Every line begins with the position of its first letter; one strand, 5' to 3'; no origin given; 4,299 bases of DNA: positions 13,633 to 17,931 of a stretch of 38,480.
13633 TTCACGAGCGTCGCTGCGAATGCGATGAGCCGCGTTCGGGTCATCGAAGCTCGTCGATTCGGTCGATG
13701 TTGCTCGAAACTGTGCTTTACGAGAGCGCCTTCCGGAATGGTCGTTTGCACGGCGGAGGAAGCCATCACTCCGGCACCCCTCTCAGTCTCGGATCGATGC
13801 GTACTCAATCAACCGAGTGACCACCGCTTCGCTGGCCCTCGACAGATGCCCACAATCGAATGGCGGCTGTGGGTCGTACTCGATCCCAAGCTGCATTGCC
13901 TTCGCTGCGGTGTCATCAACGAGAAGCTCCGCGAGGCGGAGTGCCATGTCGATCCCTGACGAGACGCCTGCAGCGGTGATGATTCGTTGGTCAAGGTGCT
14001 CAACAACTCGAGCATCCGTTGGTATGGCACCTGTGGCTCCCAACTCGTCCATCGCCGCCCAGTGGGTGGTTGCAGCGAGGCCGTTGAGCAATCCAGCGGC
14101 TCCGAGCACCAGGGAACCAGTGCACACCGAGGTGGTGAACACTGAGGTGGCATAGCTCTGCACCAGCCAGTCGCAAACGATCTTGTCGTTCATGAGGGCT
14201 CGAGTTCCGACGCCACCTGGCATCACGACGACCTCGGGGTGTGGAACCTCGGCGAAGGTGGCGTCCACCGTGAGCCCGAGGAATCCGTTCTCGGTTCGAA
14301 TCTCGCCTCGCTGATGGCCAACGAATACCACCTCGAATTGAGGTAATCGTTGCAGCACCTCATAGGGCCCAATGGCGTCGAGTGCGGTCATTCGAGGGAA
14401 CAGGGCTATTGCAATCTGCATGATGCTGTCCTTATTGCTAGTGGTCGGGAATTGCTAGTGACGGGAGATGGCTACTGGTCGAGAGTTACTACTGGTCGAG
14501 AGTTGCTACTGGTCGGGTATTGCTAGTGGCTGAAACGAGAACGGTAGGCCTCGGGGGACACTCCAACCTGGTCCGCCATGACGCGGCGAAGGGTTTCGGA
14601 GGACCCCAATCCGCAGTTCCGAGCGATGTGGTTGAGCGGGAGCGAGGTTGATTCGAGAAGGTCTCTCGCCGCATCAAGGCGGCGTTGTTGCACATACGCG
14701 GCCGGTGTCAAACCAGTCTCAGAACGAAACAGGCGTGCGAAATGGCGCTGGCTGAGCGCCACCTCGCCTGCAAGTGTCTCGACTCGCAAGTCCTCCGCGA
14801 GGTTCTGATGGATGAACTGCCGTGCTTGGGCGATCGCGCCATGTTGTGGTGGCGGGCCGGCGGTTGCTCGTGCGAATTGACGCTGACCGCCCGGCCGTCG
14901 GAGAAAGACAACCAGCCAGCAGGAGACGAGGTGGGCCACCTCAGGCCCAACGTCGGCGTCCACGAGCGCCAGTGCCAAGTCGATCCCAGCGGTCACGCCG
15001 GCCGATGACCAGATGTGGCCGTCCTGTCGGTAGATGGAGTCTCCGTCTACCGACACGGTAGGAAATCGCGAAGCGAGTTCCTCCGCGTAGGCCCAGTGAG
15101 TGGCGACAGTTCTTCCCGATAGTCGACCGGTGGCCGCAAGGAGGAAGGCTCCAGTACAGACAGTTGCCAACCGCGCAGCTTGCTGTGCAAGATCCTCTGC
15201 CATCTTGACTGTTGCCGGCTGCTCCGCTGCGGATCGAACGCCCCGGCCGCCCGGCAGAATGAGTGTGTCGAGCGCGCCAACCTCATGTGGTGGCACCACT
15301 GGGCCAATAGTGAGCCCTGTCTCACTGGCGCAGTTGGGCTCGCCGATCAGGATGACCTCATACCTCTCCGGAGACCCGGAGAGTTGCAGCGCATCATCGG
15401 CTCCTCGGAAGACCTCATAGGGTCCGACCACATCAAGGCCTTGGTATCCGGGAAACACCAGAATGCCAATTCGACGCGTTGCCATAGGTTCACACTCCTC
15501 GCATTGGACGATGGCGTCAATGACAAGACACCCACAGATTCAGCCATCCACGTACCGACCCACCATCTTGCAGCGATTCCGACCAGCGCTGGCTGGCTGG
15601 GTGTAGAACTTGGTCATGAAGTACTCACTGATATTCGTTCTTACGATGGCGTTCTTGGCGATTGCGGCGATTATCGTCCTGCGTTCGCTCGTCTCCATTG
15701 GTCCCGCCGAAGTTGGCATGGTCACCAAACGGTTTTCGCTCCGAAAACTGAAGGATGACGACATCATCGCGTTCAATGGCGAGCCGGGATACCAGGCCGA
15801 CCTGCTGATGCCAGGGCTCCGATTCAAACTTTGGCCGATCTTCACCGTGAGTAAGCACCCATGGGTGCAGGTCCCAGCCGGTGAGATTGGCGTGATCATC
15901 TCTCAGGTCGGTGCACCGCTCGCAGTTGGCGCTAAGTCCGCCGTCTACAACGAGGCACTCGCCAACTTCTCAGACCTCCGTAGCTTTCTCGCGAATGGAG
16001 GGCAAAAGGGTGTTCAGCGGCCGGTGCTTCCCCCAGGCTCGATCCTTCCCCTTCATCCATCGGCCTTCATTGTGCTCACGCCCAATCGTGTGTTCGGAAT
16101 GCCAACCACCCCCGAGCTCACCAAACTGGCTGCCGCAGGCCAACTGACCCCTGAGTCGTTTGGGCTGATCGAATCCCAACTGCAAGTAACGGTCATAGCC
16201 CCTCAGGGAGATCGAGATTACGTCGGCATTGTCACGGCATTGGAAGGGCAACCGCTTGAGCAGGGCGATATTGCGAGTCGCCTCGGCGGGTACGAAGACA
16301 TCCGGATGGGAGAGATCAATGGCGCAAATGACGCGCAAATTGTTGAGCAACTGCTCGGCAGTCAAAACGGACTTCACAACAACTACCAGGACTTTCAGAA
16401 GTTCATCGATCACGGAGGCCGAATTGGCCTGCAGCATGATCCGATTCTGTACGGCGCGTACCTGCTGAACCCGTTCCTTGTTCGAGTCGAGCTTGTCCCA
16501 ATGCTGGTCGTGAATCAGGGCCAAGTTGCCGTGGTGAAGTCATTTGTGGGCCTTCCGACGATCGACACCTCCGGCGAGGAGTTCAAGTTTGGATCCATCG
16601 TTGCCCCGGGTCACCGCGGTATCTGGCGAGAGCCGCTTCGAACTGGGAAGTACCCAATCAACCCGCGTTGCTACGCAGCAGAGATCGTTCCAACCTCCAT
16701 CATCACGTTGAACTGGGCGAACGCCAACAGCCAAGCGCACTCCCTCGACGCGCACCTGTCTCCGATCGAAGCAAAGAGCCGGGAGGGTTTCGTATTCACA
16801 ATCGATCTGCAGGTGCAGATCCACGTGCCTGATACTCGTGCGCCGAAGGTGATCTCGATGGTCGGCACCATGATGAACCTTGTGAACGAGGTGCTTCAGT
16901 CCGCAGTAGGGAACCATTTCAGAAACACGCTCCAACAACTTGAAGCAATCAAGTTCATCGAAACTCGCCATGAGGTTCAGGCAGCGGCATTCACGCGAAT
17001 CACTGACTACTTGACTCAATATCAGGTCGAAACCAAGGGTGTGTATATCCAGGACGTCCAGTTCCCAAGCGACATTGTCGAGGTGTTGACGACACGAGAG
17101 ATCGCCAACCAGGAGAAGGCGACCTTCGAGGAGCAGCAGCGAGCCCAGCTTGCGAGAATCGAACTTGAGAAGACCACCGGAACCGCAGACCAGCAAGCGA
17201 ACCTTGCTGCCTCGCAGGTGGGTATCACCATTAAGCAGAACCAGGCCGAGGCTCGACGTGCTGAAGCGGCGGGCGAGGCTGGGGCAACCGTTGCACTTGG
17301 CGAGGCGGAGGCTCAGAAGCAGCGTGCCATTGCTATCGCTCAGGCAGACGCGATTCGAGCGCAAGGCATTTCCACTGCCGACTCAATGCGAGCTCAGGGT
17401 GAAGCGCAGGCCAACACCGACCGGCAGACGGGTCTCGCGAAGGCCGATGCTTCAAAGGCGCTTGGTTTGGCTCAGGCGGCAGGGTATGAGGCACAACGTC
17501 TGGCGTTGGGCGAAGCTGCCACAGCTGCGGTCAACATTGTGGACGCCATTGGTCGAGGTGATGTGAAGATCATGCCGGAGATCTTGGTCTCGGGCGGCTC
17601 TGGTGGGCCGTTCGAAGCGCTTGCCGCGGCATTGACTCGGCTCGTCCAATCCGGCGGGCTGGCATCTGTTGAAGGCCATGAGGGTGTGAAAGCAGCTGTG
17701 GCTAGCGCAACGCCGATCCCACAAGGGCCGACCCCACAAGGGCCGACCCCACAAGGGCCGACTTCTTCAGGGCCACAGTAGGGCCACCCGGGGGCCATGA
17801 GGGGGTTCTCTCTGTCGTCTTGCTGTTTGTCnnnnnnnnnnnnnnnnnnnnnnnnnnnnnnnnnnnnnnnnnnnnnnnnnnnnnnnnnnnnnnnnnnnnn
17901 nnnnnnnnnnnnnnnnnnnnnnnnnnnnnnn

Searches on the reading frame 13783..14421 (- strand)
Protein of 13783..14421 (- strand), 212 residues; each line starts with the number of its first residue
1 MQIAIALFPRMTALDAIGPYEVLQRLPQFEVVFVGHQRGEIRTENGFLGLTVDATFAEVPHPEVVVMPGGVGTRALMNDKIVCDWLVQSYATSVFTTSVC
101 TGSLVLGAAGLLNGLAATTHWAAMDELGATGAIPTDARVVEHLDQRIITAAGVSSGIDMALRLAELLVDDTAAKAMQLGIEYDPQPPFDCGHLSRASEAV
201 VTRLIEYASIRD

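Call 48: search_protein_families(library=pfam, proteins=[window:13783-14421:-], max_evalue=0.00001)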
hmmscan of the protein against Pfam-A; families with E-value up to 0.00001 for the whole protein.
window:13783-14421:- (212 aa): 1 family
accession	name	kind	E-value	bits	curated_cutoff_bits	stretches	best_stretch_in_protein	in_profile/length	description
PF01965.30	DJ-1_PfpI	-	2e-24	86.7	26.6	1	2-165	2-164/165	DJ-1/PfpI family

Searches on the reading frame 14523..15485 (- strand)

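Call 48: search_protein_families(library=pfam, proteins=[window:14523-15485:-], max_evalue=0.00001)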
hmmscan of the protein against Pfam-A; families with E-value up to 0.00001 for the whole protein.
window:14523-15485:- (320 aa): 3 families
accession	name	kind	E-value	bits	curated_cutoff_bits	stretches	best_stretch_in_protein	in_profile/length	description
PF12833.13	HTH_18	-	4e-21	75.5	33.6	1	238-317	1-80/80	Helix-turn-helix domain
PF00165.29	HTH_AraC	-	1.5e-18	66.8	26.6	1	225-266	1-42/42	Bacterial regulatory helix-turn-helix proteins, AraC family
PF01965.30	DJ-1_PfpI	-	2.7e-18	66.8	26.6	1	5-176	2-164/165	DJ-1/PfpI family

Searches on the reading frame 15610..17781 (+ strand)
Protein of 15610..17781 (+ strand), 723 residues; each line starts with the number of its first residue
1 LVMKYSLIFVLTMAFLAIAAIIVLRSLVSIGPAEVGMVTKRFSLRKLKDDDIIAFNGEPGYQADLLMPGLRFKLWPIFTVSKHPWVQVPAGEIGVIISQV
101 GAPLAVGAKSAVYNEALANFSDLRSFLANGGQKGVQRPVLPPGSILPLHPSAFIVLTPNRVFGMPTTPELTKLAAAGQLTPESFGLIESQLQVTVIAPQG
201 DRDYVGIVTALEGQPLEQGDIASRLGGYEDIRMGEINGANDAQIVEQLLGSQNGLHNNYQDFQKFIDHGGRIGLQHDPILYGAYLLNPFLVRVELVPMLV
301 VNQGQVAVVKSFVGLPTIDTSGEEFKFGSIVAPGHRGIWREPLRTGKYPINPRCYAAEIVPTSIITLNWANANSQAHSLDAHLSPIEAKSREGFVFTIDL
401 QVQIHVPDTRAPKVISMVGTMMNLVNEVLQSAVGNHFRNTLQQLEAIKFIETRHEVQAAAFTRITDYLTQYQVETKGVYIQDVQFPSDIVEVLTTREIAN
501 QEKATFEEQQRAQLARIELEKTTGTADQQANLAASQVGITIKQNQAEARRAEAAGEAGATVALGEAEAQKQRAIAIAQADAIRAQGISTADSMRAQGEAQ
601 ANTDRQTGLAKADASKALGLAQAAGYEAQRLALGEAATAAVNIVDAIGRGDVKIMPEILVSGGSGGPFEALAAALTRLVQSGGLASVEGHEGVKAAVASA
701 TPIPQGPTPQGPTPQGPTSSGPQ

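Call 48: search_protein_families(library=pfam, proteins=[window:15610-17781:+], max_evalue=0.00001)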
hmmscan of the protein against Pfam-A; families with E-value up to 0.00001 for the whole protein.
window:15610-17781:+ (723 aa): 1 family
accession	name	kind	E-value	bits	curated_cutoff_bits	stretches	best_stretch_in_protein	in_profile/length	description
PF01145.31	Band_7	-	2.9e-19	70.2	23.6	1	300-513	2-170/176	SPFH domain / Band 7 family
